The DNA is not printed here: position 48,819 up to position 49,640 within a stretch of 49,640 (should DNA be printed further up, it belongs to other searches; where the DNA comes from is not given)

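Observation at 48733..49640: Uncharacterised AT-rich gene with its own promoter at the right end, downstream of the tail-fibre chaperone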

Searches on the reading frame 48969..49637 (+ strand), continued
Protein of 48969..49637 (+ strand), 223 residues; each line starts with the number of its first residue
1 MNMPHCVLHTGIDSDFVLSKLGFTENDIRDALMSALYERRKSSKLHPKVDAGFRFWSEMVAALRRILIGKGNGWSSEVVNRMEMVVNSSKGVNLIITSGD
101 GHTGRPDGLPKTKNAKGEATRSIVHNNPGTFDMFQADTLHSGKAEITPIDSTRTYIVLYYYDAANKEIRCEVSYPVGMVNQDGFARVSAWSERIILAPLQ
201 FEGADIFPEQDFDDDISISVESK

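Call 82: search_solved_structures(query=A4, max_evalue=10, show_alignments=2)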
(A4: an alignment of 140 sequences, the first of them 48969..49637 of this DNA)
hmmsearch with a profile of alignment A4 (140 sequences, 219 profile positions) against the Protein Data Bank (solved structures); distinct sequences matched with E-value up to 10: 1.
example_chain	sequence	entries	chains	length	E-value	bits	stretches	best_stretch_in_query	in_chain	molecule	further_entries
2c1l_A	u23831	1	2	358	0.11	15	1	70-119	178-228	RESTRICTION ENDONUCLEASE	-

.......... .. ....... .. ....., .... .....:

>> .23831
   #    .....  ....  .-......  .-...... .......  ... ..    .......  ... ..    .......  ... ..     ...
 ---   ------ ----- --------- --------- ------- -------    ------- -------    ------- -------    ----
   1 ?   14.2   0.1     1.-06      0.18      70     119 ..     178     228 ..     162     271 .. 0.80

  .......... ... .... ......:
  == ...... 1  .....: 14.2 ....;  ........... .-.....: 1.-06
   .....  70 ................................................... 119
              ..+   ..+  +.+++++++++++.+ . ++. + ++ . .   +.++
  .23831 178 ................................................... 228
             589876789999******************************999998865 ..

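Call 84: list_cluster_members(proteins=[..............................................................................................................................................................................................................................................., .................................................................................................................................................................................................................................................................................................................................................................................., L001:10475-11578:+, window:48969-49637:+])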
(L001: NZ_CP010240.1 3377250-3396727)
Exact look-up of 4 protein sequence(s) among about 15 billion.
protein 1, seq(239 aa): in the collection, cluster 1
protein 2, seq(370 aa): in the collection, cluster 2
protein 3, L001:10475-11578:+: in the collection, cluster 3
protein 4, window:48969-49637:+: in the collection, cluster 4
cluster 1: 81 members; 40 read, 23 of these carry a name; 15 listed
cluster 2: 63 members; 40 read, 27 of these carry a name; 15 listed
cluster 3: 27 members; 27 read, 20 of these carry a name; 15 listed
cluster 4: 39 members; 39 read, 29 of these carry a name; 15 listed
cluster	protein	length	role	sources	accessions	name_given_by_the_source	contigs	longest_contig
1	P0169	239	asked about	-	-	TPA: hypothetical protein ACRU2R_002446 [Escherichia coli] | hypothetical protein n=1 Tax=Escherichia TaxID=561 RepID=UPI0001E8A786 | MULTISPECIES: hypothetical protein [Escherichia]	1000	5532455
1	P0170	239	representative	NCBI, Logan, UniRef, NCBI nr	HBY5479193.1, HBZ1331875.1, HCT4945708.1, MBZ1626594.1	hypothetical protein ACYBNF_06215 [Klebsiella pneumoniae] | hypothetical protein n=1 Tax=Klebsiella pneumoniae TaxID=573 RepID=UPI001CC169C6 | hypothetical protein [Klebsiella pneumoniae]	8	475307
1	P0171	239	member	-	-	hypothetical protein K9B91_002144 [Salmonella enterica subsp. enterica serovar Give] | Uncharacterized protein n=4 Tax=Salmonella enterica TaxID=28901 RepID=A0A5Z4ZYF0_SALER | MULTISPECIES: hypothetical protein [Salmonella]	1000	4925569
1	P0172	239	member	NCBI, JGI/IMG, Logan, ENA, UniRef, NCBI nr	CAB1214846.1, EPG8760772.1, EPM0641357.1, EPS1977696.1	hypothetical protein AAHY28_08320 [Klebsiella variicola subsp. variicola] | hypothetical protein | Uncharacterized protein n=1 Tax=Klebsiella variicola TaxID=244366 RepID=A0AAW9PA77_KLEVA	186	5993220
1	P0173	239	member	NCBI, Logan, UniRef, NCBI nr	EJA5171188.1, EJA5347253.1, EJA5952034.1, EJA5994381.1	hypothetical protein MVS58_000998 [Salmonella enterica] | hypothetical protein n=1 Tax=Salmonella TaxID=590 RepID=UPI001F4CC5BF | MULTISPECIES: hypothetical protein [Salmonella]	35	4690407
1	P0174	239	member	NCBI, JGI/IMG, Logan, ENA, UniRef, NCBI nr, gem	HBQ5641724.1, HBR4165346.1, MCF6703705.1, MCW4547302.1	hypothetical protein POY27_13865 [Klebsiella pneumoniae] | hypothetical protein n=1 Tax=Klebsiella/Raoultella group TaxID=2890311 RepID=UPI000E2C206A | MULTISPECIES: hypothetical protein [Klebsiella/Raoultella group]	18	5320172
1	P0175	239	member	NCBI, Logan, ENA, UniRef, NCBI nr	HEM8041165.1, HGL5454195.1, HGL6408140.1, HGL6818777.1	TPA: hypothetical protein ACKFT2_002038 [Citrobacter koseri] | hypothetical protein n=1 Tax=Citrobacter TaxID=544 RepID=UPI00254C1B7C | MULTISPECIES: hypothetical protein [Citrobacter]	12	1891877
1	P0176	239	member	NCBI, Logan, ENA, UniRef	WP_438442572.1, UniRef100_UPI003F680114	hypothetical protein [Kluyvera georgiana] | hypothetical protein n=1 Tax=Kluyvera georgiana TaxID=73098 RepID=UPI003F680114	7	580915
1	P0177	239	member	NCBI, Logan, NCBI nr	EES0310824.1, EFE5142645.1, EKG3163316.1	hypothetical protein CG826_003475 [Escherichia coli] | hypothetical protein [Escherichia coli]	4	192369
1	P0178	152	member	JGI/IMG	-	hypothetical protein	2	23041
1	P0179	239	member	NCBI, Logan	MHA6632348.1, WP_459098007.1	hypothetical protein ACX3OY_00940 [Citrobacter farmeri]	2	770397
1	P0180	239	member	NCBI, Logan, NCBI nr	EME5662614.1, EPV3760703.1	hypothetical protein VY416_001974 [Escherichia coli] | hypothetical protein [Escherichia coli]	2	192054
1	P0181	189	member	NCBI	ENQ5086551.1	hypothetical protein ACEPBV_004560, partial [Salmonella enterica subsp. enterica serovar ...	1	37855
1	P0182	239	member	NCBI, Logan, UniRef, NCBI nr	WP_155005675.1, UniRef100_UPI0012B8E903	hypothetical protein [Klebsiella michiganensis] | hypothetical protein n=1 Tax=Klebsiella michiganensis TaxID=1134687 RepID=UPI0012B8E903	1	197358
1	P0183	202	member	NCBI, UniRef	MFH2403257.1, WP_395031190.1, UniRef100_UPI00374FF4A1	hypothetical protein ABK732_25420 [Klebsiella michiganensis] | hypothetical protein n=1 Tax=Klebsiella michiganensis TaxID=1134687 RepID=UPI00374FF4A1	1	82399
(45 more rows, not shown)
